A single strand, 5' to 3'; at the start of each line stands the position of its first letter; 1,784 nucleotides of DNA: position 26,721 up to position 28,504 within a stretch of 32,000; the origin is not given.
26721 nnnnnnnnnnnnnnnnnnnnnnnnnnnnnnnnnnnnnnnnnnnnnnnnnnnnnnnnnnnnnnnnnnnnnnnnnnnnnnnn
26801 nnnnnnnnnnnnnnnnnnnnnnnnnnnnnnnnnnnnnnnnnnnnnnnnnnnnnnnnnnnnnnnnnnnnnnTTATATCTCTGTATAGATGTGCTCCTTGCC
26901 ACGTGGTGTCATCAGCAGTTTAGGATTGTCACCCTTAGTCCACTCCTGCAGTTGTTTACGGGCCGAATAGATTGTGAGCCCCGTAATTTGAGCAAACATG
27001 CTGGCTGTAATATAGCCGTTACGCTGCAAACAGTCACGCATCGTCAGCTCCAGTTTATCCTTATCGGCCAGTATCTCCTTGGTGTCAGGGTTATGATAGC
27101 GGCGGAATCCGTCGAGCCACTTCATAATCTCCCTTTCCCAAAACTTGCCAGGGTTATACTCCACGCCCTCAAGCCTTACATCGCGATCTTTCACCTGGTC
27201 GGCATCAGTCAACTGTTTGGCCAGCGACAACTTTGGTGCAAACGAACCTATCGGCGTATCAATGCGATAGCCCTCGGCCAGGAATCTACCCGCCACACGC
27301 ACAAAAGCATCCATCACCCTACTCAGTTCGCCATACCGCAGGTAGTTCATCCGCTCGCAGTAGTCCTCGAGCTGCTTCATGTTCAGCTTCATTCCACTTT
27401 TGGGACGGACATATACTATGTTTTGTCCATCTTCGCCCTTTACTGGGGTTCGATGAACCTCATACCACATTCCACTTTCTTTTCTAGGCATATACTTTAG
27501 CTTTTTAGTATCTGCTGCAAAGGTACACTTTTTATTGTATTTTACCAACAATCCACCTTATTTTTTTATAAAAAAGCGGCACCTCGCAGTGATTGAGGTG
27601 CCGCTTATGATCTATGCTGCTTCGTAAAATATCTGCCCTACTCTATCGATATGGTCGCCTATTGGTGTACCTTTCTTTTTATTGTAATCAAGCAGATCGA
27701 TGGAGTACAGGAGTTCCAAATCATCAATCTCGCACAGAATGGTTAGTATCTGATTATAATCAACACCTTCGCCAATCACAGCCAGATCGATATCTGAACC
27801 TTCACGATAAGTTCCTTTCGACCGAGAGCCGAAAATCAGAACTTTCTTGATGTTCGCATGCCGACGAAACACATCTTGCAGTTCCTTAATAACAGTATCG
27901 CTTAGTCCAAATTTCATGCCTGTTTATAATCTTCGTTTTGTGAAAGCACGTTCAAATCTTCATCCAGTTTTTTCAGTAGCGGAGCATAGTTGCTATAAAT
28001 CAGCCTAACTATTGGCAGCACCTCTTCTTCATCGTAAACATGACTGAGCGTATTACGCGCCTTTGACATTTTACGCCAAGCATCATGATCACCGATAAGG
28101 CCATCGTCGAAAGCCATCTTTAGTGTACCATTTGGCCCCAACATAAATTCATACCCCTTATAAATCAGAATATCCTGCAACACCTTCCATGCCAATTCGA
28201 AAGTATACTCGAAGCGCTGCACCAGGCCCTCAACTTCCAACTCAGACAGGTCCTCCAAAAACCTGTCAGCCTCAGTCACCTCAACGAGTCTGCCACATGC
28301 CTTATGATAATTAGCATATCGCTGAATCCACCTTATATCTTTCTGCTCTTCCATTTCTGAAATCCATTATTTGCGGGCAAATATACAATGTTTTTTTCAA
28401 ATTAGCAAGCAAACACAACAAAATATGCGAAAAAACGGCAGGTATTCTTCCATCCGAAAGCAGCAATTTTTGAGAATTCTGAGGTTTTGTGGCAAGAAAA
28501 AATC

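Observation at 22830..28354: Integrase-less replication-type accessory module wedged against the rpsU / translation-gene core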

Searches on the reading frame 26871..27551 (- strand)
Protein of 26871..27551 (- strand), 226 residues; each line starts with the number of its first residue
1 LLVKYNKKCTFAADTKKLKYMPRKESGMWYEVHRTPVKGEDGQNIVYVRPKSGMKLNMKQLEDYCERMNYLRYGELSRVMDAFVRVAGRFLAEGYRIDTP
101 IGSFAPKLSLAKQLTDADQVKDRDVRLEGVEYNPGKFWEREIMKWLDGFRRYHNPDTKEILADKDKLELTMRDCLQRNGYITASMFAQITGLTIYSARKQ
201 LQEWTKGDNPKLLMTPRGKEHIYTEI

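Call 3: search_protein_families(library=pfam, proteins=[window:26871-27551:-], max_evalue=0.01)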
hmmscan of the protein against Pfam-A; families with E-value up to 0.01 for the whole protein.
window:26871-27551:- (226 aa): 1 family
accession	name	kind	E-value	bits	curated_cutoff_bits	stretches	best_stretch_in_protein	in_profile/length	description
PF18291.6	HU-HIG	-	2.8e-13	50.4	26.2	1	30-141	5-117/125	HU domain fused to wHTH, Ig, or Glycine-rich motif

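Call 4: search_protein_families(library=phrogs, proteins=[window:26871-27551:-], max_evalue=0.01)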
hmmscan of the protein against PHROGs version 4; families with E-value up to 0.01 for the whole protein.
window:26871-27551:- (226 aa): 0 families

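Call 5: search_protein_families(library=ncbifam, proteins=[window:26871-27551:-], max_evalue=0.01)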
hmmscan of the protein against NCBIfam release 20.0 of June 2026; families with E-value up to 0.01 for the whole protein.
window:26871-27551:- (226 aa): 1 family
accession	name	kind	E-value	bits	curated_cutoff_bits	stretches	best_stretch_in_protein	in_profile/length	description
TIGR01201.1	HU_rel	subfamily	0.00014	21.8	68.6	1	35-145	9-113/170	HU family DNA-binding protein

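Call 6: search_protein_families(library=padloc, proteins=[window:26871-27551:-], max_evalue=0.01)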
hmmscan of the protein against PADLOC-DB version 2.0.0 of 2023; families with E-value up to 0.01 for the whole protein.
window:26871-27551:- (226 aa): 0 families

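Call 27: search_solved_structures(query=window:26871-27491:-, max_evalue=1)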
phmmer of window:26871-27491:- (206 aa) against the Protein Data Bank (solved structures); distinct sequences matched with E-value up to 1: 2.
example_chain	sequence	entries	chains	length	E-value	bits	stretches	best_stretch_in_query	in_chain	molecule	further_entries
6a51_A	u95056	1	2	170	0.51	13.2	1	106-173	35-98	CheQ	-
6whg_A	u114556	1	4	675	0.57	13.1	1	68-150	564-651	Calcium channel YVC1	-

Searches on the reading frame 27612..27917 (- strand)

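Call 3: search_protein_families(library=pfam, proteins=[window:27612-27917:-], max_evalue=0.01)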
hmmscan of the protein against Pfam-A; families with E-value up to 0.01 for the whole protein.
window:27612-27917:- (101 aa): 3 families
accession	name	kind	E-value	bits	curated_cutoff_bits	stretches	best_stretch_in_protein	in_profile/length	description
PF18765.7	Polbeta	-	8.3e-20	71.2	26.9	1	11-99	1-89/93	Polymerase beta, Nucleotidyltransferase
PF01909.29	NTP_transf_2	-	4.7e-11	43.4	21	1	10-80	1-76/93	Nucleotidyltransferase domain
PF22600.2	MTPAP-like_central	-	3.2e-05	24.5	27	1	7-51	23-67/139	Poly(A) RNA polymerase, mitochondrial-like, central palm domain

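Call 4: search_protein_families(library=phrogs, proteins=[window:27612-27917:-], max_evalue=0.01)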
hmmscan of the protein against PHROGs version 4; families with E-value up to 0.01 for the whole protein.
window:27612-27917:- (101 aa): 2 families
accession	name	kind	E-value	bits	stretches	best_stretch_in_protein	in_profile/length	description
phrog_28438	-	unknown function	0.0017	18.5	1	9-66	5-64/289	-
phrog_24076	-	unknown function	0.0018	18.8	1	23-57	3-37/229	-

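Call 5: search_protein_families(library=ncbifam, proteins=[window:27612-27917:-], max_evalue=0.01)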
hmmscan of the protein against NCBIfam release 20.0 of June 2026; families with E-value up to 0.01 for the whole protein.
window:27612-27917:- (101 aa): 2 families
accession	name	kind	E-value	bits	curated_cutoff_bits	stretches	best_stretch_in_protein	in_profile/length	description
NF047752.1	MntA_antitoxin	equivalog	7.2e-12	45.1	60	1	18-98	2-81/106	type VII toxin-antitoxin system MntA family adenylyltransferase antitoxin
NF012212.1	ANT_9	subfamily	0.0059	15.9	340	1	8-50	8-48/249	aminoglycoside nucleotidyltransferase ANT(9)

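Call 6: search_protein_families(library=padloc, proteins=[window:27612-27917:-], max_evalue=0.01)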
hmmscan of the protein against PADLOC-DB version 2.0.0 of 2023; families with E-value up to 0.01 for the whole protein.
window:27612-27917:- (101 aa): 12 families
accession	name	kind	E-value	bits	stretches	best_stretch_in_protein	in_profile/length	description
PDLC04368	PDC-M05A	-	1.6e-09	35.9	1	3-65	90-149/201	-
PDLC04907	PDC-S09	-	2.7e-09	35.1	1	8-57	12-61/114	-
PDLC04906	PDC-S09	-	4.5e-07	28.2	1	9-90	10-91/98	-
PDLC04903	PDC-S09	-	1.1e-06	26.9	1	9-49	14-52/108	-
PDLC04372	PDC-M05A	-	1.8e-06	26.3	1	3-65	59-118/167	-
PDLC04904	PDC-S09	-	9e-06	23.8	1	12-62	15-65/104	-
PDLC04902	PDC-S09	-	1.1e-05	23.6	1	11-49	10-47/97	-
PDLC04371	PDC-M05A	-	0.00019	19.2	1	21-62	123-165/211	-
PDLC03138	Specificity_I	-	0.00024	18.3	1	17-78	16-78/485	Type I specificity subunit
PDLC04905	PDC-S09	-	0.00074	17.8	1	11-48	10-47/101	-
PDLC04369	PDC-M05A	-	0.0012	16.5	1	6-53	88-133/201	-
PDLC04778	PDC-M70A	-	0.0087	13.4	1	8-63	31-87/355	-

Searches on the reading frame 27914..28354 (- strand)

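Call 3: search_protein_families(library=pfam, proteins=[window:27914-28354:-], max_evalue=0.01)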
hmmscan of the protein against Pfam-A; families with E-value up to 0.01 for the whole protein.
window:27914-28354:- (146 aa): 2 families
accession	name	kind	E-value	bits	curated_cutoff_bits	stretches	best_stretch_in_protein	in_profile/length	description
PF08780.16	NTase_sub_bind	-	2.5e-30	105.5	31.8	1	11-135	1-125/126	Nucleotidyltransferase substrate binding protein like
PF01934.22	HepT-like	-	0.0059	16.7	23.5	1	29-119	17-106/120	Ribonuclease HepT-like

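Call 4: search_protein_families(library=phrogs, proteins=[window:27914-28354:-], max_evalue=0.01)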
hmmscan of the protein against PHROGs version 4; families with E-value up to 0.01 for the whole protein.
window:27914-28354:- (146 aa): 0 families

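Call 5: search_protein_families(library=ncbifam, proteins=[window:27914-28354:-], max_evalue=0.01)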
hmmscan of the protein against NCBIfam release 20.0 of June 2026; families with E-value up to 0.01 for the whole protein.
window:27914-28354:- (146 aa): 1 family
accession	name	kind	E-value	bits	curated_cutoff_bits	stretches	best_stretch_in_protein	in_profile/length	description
TIGR01987.1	HI0074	subfamily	3.4e-24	85.2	55.8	1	12-135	1-122/123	HI0074 family nucleotidyltransferase substrate-binding subunit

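Call 6: search_protein_families(library=padloc, proteins=[window:27914-28354:-], max_evalue=0.01)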
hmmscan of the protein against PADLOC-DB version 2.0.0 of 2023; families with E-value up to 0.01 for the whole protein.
window:27914-28354:- (146 aa): 0 families
